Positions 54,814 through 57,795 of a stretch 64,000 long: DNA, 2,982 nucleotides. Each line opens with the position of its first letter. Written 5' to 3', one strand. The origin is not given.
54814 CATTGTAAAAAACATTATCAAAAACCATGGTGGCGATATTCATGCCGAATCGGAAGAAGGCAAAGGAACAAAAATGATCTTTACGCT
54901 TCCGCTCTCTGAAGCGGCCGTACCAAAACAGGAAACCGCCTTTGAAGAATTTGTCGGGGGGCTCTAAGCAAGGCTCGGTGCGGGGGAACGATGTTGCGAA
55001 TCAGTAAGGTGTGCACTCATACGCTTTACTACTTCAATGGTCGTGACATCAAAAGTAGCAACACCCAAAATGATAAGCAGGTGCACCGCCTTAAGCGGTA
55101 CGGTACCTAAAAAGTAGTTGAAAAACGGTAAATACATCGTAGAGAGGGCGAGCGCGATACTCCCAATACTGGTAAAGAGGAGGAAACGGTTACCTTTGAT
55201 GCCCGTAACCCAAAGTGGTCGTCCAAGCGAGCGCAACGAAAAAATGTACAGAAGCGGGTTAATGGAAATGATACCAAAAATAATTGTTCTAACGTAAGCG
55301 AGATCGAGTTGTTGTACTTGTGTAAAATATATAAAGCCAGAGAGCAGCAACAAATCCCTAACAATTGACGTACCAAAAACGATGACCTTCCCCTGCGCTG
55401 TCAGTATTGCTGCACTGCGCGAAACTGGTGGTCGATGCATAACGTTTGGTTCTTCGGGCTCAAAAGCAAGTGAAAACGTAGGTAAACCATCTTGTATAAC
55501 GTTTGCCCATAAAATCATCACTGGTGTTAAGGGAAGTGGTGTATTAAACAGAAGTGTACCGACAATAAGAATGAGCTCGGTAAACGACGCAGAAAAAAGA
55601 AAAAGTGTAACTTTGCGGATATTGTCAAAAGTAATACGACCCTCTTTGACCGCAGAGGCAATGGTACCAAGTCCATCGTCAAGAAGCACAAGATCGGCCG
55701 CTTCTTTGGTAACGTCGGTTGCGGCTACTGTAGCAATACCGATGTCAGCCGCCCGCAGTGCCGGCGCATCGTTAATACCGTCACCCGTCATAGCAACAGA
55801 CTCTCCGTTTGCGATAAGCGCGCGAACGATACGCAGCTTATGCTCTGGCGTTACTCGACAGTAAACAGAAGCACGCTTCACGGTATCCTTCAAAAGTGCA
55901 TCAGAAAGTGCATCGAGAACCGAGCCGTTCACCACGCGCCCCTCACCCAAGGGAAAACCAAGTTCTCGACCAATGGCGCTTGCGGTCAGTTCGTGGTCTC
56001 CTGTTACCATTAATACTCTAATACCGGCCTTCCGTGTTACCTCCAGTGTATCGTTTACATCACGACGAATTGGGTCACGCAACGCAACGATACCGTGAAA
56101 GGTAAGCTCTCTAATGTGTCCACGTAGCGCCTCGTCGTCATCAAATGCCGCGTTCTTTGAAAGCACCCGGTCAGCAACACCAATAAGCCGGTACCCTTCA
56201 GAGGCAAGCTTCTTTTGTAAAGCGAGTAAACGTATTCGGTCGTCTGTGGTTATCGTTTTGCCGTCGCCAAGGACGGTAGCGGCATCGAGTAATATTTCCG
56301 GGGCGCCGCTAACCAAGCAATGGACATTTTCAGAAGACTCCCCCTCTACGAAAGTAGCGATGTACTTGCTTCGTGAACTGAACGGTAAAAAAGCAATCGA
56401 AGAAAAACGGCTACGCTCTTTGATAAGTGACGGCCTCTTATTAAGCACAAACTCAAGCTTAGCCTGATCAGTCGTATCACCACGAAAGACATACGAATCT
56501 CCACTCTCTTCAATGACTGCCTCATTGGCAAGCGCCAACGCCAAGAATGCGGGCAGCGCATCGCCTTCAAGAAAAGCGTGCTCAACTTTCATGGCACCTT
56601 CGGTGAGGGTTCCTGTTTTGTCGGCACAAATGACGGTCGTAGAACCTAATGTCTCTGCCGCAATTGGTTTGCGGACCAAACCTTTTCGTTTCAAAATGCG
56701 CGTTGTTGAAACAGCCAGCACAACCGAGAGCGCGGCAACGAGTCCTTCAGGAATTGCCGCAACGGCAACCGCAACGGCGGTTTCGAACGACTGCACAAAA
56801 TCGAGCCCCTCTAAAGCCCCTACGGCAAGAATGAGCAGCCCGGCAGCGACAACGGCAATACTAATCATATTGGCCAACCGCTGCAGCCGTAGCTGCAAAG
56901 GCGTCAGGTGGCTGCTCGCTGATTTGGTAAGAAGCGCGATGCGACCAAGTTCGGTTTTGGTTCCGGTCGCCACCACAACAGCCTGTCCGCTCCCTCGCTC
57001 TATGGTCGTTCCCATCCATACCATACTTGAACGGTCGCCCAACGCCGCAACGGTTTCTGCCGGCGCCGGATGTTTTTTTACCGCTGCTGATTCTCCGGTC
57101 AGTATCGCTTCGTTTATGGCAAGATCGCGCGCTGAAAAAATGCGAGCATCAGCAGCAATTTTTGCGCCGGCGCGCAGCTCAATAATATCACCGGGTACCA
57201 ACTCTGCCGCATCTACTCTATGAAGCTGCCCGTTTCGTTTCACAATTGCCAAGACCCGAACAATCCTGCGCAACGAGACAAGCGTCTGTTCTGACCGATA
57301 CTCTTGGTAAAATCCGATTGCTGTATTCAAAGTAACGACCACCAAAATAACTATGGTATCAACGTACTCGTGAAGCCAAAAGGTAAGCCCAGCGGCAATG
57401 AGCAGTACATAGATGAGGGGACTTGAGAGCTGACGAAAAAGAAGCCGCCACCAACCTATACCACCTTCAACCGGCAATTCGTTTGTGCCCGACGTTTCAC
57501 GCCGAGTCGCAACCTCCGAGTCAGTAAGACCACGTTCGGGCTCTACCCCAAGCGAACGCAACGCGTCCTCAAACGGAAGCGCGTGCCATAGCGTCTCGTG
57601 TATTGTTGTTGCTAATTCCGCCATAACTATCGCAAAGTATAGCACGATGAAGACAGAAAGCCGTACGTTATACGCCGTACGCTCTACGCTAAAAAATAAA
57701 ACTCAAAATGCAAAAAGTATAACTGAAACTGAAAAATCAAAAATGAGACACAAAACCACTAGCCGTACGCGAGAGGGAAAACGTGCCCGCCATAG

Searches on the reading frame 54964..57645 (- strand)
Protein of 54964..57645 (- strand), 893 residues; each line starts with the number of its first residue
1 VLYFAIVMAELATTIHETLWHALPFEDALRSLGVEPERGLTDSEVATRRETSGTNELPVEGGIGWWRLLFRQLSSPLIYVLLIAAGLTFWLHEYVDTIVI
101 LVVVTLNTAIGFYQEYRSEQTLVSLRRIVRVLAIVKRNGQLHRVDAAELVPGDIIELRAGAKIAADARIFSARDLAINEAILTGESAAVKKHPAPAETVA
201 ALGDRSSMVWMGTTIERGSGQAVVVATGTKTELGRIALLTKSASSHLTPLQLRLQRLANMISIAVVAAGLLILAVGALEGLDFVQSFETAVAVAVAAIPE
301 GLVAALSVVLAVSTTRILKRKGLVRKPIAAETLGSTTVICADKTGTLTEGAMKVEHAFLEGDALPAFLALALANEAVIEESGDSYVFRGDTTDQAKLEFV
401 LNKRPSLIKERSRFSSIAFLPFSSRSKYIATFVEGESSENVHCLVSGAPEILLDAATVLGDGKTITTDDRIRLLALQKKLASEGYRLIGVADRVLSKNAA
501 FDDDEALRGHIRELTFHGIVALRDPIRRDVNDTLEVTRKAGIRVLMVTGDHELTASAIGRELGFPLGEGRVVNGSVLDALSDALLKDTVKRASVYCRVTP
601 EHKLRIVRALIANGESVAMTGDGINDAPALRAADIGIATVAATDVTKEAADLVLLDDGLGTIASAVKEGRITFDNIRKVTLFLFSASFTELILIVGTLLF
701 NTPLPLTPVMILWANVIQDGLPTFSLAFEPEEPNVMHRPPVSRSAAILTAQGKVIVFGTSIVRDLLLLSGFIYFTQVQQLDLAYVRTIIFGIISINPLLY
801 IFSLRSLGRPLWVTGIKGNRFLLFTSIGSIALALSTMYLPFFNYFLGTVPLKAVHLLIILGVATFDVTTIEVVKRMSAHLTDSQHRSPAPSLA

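Call 111: search_protein_families(library=pfam, proteins=[window:54964-57645:-], max_evalue=0.001)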
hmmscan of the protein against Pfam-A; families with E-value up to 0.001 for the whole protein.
window:54964-57645:- (893 aa): 7 families
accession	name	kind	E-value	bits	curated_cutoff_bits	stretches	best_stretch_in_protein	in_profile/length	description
PF00122.25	E1-E2_ATPase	-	1.2e-45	155.7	28.1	1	134-319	8-180/181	E1-E2 ATPase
PF00689.26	Cation_ATPase_C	-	1.5e-33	116.5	27.3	1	703-875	1-174/175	Cation transporting ATPase, C-terminus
PF00690.31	Cation_ATPase_N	-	1e-19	70.4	20.4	1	20-87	1-68/69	Cation transporter/ATPase, N-terminus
PF00702.32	Hydrolase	-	1.8e-19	71.4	26.4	1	338-634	3-191/191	haloacid dehalogenase-like hydrolase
PF13246.12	Cation_ATPase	-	6.5e-10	39.3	21.7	1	371-457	1-89/91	Cation transport ATPase (P-type)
PF12710.13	HAD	-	9.2e-05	23.4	27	1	522-631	85-189/189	haloacid dehalogenase-like hydrolase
PF08282.18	Hydrolase_3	-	0.00028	21.1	20.9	0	611-655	200-244/255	haloacid dehalogenase-like hydrolase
